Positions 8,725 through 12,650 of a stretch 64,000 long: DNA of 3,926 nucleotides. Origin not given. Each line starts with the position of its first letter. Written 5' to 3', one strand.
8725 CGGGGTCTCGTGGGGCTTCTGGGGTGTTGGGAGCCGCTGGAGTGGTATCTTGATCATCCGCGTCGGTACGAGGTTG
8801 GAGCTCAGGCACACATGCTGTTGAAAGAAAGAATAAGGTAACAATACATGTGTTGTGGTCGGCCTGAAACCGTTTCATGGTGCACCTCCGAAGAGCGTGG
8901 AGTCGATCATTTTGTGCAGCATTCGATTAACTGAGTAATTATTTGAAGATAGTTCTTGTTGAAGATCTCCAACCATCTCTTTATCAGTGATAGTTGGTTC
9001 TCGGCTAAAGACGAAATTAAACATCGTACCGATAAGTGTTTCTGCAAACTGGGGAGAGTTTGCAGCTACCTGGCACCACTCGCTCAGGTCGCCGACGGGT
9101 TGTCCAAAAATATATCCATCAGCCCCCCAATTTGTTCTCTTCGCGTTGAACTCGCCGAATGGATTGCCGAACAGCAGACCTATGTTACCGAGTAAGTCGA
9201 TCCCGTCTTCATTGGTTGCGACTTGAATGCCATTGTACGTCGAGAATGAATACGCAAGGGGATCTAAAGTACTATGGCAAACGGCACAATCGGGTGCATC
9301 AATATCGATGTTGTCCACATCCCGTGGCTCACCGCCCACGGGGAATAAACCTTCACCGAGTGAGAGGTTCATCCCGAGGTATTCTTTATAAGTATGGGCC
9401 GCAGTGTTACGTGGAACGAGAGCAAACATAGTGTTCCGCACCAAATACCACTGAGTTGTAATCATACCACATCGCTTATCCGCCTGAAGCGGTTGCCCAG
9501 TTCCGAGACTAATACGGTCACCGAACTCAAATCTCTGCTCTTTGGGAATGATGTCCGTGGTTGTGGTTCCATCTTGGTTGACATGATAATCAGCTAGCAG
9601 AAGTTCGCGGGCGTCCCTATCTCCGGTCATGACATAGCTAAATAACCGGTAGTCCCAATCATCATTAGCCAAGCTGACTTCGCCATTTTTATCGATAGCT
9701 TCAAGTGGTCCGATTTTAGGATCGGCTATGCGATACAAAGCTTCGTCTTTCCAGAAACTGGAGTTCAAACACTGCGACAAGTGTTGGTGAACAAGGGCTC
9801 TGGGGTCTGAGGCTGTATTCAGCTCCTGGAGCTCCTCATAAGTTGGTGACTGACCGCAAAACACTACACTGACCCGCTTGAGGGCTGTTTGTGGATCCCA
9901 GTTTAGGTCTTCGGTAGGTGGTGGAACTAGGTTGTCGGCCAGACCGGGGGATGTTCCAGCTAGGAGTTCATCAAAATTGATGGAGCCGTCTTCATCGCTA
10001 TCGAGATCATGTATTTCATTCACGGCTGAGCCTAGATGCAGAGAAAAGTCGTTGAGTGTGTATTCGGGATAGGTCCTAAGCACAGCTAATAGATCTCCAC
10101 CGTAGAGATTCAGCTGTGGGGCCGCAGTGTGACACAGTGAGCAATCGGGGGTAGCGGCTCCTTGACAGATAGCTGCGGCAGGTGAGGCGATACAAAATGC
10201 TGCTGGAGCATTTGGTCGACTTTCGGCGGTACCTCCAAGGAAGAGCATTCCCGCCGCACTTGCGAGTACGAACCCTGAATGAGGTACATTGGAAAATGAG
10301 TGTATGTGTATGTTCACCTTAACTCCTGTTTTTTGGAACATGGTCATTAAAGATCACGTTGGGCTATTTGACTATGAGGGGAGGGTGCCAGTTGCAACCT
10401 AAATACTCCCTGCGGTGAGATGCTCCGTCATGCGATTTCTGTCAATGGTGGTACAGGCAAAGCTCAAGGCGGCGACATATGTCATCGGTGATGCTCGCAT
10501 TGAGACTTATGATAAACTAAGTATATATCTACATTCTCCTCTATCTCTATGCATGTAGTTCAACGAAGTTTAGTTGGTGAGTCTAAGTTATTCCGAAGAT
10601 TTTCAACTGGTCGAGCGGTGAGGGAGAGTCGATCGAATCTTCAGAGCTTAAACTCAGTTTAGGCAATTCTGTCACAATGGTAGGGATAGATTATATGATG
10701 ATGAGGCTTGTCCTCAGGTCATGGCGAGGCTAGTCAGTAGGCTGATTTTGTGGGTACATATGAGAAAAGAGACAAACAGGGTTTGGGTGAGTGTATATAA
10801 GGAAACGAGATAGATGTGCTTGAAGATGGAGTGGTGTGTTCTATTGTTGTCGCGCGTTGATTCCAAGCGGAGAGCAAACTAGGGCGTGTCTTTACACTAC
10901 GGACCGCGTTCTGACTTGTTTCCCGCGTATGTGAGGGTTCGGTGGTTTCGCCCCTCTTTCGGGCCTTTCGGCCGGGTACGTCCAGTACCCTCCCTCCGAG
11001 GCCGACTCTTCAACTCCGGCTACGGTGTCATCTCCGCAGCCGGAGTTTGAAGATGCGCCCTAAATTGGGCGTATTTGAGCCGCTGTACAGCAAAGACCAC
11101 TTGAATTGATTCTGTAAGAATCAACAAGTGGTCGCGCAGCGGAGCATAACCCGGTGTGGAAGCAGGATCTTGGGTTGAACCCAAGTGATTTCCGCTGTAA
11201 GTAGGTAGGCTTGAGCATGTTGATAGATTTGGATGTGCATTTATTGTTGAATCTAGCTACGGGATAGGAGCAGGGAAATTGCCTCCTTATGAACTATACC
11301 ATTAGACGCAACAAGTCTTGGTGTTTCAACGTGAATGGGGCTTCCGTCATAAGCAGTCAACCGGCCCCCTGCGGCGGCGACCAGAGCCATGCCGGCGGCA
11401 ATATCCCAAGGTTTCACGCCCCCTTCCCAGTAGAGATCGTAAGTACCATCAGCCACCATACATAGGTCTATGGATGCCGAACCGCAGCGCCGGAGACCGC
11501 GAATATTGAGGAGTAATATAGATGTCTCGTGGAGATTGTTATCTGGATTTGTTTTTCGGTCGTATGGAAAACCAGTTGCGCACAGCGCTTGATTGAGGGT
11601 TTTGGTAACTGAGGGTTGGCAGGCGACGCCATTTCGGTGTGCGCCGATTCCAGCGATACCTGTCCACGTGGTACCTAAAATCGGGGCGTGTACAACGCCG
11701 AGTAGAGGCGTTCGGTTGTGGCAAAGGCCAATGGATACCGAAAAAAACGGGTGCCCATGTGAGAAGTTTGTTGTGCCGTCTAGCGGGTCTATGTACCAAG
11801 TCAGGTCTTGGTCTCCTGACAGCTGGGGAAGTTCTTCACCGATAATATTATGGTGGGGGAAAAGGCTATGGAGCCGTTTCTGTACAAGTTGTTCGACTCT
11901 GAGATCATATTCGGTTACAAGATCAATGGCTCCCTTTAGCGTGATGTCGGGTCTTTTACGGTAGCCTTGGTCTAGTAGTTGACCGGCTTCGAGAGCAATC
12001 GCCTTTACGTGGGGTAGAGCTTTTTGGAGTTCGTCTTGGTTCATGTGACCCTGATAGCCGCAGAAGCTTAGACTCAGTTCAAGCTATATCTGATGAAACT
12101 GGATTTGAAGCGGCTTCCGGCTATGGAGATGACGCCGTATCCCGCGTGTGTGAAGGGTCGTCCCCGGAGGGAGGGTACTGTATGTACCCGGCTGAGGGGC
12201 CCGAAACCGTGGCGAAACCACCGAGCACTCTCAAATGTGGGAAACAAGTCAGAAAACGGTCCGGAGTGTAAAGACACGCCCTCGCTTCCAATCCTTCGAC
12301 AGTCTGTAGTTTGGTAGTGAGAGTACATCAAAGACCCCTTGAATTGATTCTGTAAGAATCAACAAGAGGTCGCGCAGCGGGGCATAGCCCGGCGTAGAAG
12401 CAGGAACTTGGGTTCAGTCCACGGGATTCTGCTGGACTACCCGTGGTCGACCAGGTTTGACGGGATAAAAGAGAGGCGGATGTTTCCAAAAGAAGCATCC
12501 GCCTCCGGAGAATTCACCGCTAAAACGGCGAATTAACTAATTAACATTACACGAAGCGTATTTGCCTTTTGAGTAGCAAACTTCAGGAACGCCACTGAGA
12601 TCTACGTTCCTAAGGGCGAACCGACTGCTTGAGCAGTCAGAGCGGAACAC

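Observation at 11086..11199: Family A: abundant ~112-bp three-hairpin repeat with inverted termini (13 copies or fragments in 64 kb)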

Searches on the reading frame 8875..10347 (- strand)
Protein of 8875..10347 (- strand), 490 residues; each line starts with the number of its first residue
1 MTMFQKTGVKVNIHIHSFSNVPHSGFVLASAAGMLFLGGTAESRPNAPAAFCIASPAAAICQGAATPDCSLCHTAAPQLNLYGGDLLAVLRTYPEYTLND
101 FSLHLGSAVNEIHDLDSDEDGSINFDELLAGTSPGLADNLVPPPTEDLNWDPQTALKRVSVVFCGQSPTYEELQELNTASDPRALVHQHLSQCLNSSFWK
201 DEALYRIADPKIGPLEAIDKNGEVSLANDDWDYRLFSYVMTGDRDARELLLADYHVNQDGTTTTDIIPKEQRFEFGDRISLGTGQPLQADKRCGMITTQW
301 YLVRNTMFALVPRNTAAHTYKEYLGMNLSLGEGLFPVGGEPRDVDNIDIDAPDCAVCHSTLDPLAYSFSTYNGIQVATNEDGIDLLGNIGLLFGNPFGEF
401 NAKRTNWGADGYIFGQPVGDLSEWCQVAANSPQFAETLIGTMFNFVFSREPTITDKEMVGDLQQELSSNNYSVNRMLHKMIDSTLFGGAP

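Call 11: search_protein_families(library=ncbifam, proteins=[window:8875-10347:-])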
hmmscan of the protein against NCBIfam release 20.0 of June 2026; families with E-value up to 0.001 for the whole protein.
window:8875-10347:- (490 aa): 1 family
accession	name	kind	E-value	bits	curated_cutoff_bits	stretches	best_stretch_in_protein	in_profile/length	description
NF041762.1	diheme_GEGP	equivalog_domain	4.5e-06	26.1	300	1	67-137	49-117/359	GEGP motif-containing diheme protein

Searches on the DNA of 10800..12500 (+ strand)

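Call 49: build_rna_model(alignment_id=A4)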
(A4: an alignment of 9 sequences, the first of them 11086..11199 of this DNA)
Model R1 built from alignment A4 (9 sequences, 117 columns); structure: RNAalifold consensus.
model positions 114; base pairs 34; branch points 2; effective number of sequences 1.15; information 0.59 bits per position. Calibrated on 0.2 Mb of random sequence (short: E-values are rough).
structure used (alignment columns):
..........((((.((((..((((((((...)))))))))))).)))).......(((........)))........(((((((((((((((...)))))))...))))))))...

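Call 50: search_with_rna_model(model_id=R1, sources=[window, L002, L003, L084, L085, L086, L087, L088, L004, L005, L006], max_evalue=1, make_alignment=true)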
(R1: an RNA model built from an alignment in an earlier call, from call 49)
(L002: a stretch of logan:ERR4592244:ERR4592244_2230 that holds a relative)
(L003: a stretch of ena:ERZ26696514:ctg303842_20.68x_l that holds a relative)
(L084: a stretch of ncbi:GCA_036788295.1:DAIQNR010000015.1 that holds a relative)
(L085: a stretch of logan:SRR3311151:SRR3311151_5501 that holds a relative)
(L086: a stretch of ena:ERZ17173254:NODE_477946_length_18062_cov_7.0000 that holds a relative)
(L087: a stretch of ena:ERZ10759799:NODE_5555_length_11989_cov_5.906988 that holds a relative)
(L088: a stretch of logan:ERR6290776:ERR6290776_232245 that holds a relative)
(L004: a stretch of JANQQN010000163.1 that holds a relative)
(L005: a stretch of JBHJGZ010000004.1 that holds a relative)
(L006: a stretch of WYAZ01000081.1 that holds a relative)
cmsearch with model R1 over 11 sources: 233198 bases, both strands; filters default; matches with E-value up to 1: 29.
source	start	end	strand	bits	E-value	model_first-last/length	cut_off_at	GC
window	16519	16632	-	127.7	8.2e-31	1-114/114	no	0.53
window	15929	16043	-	126.6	1.6e-30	1-114/114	no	0.54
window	11086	11199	+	125.9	2.4e-30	1-114/114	no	0.48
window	54480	54593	+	122.8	1.5e-29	1-114/114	no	0.49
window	12324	12436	+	120.1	7.7e-29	1-114/114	no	0.52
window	39725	39839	+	118.1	2.5e-28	1-114/114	no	0.5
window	35117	35230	-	115.5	1.2e-27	1-114/114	no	0.47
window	35612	35723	+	111.7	1.1e-26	1-114/114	no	0.56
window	38788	38890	+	108.5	7.9e-26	1-114/114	no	0.49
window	816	899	+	67.3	3.4e-15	1-114/114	no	0.58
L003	14226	14350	+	42.2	1e-08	1-114/114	no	0.5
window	30949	31028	-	41.2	1.9e-08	1-114/114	no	0.51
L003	659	743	-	28.7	3.2e-05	1-114/114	no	0.49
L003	20692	20802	+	24.7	0.00034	1-114/114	no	0.54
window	11095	11133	-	21.6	0.0022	10-48/114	no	0.38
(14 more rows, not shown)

Alignment A5: 29 matches aligned to the model, 189 columns, each read 5' to 3' on its own strand. Consensus structure (alignment columns), stored with it:
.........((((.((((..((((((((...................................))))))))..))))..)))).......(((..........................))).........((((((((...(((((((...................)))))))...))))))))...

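Call 60: search_rna_families(source=window, start=10800, end=12500, threshold=evalue, max_evalue=1)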
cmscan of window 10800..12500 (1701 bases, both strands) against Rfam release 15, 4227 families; matches with E-value up to 1: 0.
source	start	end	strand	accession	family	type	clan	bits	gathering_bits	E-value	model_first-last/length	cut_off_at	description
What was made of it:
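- On Any described RNA family (Rfam 15): Region 10800-12500 gave 0 matches at E <= 1 (call 60).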

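Call 61: search_dna_similar(query=window:10879-11199:+, collection=phages, mode=distant)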
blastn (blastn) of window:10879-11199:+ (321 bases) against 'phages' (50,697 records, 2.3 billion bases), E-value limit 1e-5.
No match.

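Call 73: search_with_rna_model(model_id=R1, source=L089, max_evalue=10)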
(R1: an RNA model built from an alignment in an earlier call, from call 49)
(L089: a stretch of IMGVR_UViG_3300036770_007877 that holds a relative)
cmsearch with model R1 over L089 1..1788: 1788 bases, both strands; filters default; matches with E-value up to 10: 0.
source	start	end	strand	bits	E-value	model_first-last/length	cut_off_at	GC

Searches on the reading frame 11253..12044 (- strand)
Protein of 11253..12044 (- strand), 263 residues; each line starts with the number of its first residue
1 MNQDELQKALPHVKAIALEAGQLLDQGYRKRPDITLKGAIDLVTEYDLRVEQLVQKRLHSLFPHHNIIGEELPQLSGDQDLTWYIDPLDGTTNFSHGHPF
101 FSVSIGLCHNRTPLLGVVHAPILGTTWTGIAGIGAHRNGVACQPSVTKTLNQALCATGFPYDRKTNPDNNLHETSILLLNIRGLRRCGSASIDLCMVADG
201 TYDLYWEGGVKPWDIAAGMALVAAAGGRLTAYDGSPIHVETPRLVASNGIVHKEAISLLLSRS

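Call 9: find_encoding_contigs(protein=window:11253-12044:-, flank=3000, max_places=6)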
Protein window:11253-12044:- (263 aa): 1 contig read that carries it; 1 place shown.
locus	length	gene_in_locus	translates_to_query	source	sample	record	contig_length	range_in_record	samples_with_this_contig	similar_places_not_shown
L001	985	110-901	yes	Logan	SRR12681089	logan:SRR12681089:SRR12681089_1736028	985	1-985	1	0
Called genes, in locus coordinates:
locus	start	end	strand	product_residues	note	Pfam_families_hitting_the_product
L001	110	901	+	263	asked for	PF00459:Inositol_P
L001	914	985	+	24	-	?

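Call 11: search_protein_families(library=ncbifam, proteins=[window:11253-12044:-])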
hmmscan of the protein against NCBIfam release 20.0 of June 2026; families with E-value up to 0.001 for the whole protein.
window:11253-12044:- (263 aa): 7 families
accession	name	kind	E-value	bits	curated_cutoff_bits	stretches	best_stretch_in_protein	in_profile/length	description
TIGR02067.1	his_9_HisN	equivalog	2.9e-47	161.3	275.15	1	14-259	6-251/252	histidinol-phosphatase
NF008027.1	PRK10757.1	equivalog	2.1e-43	148.2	332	1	17-257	12-255/267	inositol-1-monophosphatase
TIGR01331.1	bisphos_cysQ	equivalog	1.2e-36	126.6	228.8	1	10-239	2-234/250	3'(2'),5'-bisphosphate nucleotidase CysQ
NF009321.0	PRK12676.1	equivalog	6.7e-34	117.1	264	1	46-259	47-262/264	bifunctional fructose-bisphosphatase/inositol-phosphate phosphatase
NF008182.0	PRK10931.1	equivalog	8.6e-21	74.1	379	1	11-239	3-230/246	3'(2'),5'-bisphosphate nucleotidase CysQ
NF010678.0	PRK14076.1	equivalog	3.6e-11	42.6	493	1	48-259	47-283/570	bifunctional NADP phosphatase/NAD kinase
TIGR01330.1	bisphos_HAL2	equivalog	1.4e-07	30.7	267.05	1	77-124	131-177/359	3'(2'),5'-bisphosphate nucleotidase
